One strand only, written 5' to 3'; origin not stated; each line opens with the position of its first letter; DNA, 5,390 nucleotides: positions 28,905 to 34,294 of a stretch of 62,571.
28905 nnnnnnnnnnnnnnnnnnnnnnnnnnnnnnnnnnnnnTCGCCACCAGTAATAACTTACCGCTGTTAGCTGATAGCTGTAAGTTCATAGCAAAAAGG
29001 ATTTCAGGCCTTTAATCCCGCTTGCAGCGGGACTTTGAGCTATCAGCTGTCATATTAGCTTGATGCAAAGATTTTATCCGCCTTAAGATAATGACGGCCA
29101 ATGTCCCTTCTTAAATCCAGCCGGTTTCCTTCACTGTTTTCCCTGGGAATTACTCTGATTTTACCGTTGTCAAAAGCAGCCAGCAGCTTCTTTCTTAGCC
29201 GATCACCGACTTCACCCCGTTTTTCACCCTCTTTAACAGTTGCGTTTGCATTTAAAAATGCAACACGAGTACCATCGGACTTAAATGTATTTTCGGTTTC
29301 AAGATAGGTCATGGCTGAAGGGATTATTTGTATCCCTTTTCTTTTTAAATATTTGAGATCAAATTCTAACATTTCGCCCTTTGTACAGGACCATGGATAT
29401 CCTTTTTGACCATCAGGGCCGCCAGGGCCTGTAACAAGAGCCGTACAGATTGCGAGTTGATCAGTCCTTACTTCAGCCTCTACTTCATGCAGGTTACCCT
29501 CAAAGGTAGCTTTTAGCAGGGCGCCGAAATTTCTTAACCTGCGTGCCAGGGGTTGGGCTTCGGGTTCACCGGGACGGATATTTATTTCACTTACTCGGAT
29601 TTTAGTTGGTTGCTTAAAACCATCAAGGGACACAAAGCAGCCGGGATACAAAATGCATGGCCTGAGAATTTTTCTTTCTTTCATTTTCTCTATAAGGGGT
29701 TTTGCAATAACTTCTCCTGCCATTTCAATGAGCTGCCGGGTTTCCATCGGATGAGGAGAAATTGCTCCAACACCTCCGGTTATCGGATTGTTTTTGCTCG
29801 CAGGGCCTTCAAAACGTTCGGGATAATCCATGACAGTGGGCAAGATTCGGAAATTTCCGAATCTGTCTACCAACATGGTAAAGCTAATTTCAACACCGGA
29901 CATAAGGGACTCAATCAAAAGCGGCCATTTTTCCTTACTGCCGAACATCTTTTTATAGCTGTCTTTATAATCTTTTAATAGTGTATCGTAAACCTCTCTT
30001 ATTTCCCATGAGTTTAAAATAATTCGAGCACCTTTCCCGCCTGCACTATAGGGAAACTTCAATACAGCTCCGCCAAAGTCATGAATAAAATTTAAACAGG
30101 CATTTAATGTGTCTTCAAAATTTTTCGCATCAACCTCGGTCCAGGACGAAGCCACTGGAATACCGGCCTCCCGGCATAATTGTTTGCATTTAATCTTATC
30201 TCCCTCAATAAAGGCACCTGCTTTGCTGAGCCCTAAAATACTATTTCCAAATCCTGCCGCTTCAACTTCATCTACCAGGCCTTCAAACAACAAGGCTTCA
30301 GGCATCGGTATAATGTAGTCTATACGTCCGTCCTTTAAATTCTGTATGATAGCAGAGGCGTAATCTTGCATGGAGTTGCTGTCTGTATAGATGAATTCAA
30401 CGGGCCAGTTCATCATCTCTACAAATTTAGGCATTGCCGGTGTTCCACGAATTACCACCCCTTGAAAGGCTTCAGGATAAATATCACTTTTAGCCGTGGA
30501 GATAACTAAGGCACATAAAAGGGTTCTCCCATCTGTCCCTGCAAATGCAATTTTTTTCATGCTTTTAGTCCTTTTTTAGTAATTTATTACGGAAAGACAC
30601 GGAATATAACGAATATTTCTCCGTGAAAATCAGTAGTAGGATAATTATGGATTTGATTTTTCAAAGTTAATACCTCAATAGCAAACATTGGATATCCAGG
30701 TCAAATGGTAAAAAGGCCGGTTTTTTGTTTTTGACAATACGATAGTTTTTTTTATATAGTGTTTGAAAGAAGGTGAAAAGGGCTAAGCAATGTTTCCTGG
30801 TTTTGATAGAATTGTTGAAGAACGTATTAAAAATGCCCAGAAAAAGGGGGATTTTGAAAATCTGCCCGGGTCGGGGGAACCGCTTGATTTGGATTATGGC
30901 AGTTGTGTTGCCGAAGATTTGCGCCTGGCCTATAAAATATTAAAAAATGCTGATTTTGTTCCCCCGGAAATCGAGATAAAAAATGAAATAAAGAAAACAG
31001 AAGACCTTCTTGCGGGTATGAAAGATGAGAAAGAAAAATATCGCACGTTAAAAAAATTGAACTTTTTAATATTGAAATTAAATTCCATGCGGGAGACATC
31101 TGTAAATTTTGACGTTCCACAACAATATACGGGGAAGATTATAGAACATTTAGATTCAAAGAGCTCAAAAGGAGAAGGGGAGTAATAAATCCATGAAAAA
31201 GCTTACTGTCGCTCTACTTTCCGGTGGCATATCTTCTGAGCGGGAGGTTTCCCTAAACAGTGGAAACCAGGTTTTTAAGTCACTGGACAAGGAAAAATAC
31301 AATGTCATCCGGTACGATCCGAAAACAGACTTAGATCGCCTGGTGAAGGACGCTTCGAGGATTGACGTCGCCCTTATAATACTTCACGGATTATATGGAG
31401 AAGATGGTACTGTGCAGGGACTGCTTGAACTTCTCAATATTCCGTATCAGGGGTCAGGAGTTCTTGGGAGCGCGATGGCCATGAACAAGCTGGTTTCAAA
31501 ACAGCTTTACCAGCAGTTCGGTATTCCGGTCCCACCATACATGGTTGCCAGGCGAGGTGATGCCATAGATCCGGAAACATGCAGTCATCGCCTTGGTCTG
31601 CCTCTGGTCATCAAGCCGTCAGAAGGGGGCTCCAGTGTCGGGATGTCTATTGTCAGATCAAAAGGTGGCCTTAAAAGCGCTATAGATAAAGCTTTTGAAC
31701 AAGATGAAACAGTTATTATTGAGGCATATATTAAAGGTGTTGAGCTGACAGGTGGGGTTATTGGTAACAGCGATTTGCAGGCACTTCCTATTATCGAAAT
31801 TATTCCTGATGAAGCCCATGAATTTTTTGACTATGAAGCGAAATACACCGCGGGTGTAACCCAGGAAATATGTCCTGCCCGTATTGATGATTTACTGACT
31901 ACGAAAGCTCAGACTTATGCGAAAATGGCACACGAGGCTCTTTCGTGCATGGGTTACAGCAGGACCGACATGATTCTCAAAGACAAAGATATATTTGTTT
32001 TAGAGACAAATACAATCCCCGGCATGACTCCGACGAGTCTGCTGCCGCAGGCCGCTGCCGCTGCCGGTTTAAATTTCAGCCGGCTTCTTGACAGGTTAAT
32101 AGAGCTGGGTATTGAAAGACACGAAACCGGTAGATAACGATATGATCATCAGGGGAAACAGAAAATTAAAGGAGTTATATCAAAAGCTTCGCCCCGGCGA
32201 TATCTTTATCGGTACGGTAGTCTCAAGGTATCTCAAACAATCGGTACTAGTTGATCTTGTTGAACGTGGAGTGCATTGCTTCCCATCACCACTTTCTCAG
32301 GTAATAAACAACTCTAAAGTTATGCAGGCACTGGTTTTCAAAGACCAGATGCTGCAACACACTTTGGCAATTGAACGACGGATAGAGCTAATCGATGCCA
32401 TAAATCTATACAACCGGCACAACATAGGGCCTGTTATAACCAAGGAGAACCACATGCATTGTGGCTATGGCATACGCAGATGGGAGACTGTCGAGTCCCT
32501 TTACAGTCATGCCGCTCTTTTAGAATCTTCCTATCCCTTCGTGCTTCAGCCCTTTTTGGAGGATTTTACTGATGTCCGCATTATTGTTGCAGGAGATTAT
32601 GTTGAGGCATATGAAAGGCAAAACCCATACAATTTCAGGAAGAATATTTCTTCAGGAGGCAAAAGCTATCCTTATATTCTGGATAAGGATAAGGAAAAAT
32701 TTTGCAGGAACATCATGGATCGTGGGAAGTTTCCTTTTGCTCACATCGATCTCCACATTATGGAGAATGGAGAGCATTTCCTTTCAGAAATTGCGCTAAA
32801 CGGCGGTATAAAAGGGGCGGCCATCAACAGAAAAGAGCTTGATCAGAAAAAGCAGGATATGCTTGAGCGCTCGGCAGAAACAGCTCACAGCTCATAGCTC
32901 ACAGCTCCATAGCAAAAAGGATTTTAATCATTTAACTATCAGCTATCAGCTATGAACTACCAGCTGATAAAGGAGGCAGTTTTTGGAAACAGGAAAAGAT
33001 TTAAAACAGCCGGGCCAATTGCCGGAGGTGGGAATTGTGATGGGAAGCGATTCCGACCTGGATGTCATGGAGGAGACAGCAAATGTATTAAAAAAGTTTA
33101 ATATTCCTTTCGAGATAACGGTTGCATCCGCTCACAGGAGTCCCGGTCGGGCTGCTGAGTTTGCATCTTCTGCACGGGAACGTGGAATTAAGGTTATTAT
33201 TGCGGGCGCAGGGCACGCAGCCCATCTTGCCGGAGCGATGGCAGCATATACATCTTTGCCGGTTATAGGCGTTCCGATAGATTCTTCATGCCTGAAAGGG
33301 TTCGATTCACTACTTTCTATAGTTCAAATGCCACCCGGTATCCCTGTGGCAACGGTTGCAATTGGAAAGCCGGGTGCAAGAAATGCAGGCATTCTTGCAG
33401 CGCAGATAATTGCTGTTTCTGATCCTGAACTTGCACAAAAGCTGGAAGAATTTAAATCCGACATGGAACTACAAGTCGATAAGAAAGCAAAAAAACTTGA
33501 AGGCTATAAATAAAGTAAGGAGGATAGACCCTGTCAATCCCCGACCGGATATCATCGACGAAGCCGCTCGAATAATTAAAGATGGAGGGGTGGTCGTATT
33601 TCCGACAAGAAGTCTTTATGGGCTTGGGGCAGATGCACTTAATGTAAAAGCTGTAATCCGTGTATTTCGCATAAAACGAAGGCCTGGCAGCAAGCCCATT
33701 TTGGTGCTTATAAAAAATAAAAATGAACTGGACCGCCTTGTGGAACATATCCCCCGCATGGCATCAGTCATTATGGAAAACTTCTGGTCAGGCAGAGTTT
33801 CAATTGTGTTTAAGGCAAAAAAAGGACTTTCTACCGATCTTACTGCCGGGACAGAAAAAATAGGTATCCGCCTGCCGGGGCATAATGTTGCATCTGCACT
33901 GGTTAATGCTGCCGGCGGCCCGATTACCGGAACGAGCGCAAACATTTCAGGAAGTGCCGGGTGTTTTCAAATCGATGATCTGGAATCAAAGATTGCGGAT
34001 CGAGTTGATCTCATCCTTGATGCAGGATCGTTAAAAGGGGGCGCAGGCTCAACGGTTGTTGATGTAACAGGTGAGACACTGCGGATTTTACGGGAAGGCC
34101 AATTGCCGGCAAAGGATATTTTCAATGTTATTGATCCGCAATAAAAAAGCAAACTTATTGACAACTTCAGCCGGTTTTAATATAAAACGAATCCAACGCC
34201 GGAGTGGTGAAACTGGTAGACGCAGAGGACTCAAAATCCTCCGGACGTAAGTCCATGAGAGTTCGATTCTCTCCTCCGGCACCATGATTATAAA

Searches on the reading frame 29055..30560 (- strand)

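Call 84: search_protein_families(library=pfam, proteins=[window:29055-30560:-], max_evalue=0.00001)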
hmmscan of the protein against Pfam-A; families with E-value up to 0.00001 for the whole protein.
window:29055-30560:- (501 aa): 1 family
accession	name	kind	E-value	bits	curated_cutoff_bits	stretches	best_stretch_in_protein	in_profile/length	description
PF01071.24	GARS_A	-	4.9e-22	79.1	27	1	121-335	2-194/194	Phosphoribosylglycinamide synthetase, ATP-grasp (A) domain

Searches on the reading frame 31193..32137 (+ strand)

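Call 84: search_protein_families(library=pfam, proteins=[window:31193-32137:+], max_evalue=0.00001)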
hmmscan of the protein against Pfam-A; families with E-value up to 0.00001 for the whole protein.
window:31193-32137:+ (314 aa): 5 families
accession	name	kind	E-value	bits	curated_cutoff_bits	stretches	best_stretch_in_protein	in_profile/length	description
PF07478.18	Dala_Dala_lig_C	-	9e-57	192.3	24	1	105-304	1-204/204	D-ala D-ala ligase C-terminus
PF01820.27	Dala_Dala_lig_N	-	6e-23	82.1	34.6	2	52-88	85-121/121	D-ala D-ala ligase N-terminus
PF02222.28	ATP-grasp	-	1.7e-10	41.3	27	1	105-271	2-158/179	ATP-grasp domain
PF02655.19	ATP-grasp_3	-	5.1e-09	36.8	23.2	1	99-273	4-154/160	ATP-grasp domain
PF14397.11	ATPgrasp_ST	-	2.4e-06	27.4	31.4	0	239-283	218-263/278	Sugar-transfer associated ATP-grasp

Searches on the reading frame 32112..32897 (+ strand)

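Call 84: search_protein_families(library=pfam, proteins=[window:32112-32897:+], max_evalue=0.00001)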
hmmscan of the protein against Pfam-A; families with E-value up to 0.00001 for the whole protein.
window:32112-32897:+ (261 aa): 1 family
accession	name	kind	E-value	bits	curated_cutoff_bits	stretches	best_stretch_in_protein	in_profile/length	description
PF08443.16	RimK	-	3.2e-08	33.9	21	1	70-236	7-172/188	RimK-like ATP-grasp domain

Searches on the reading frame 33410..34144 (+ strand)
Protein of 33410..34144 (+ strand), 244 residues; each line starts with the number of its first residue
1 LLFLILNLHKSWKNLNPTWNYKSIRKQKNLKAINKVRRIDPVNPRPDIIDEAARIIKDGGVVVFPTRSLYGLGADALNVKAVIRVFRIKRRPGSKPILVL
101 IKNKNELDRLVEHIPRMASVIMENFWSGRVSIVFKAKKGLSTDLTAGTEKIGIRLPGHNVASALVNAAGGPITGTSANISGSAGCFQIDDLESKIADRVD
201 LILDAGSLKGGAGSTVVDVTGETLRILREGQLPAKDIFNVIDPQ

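Call 84: search_protein_families(library=pfam, proteins=[window:33410-34144:+], max_evalue=0.00001)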
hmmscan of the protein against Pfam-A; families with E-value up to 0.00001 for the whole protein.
window:33410-34144:+ (244 aa): 1 family
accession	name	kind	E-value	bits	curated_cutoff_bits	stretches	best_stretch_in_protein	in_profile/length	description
PF01300.24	Sua5_yciO_yrdC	-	4e-51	173.5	25.1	1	55-230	2-178/178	Telomere recombination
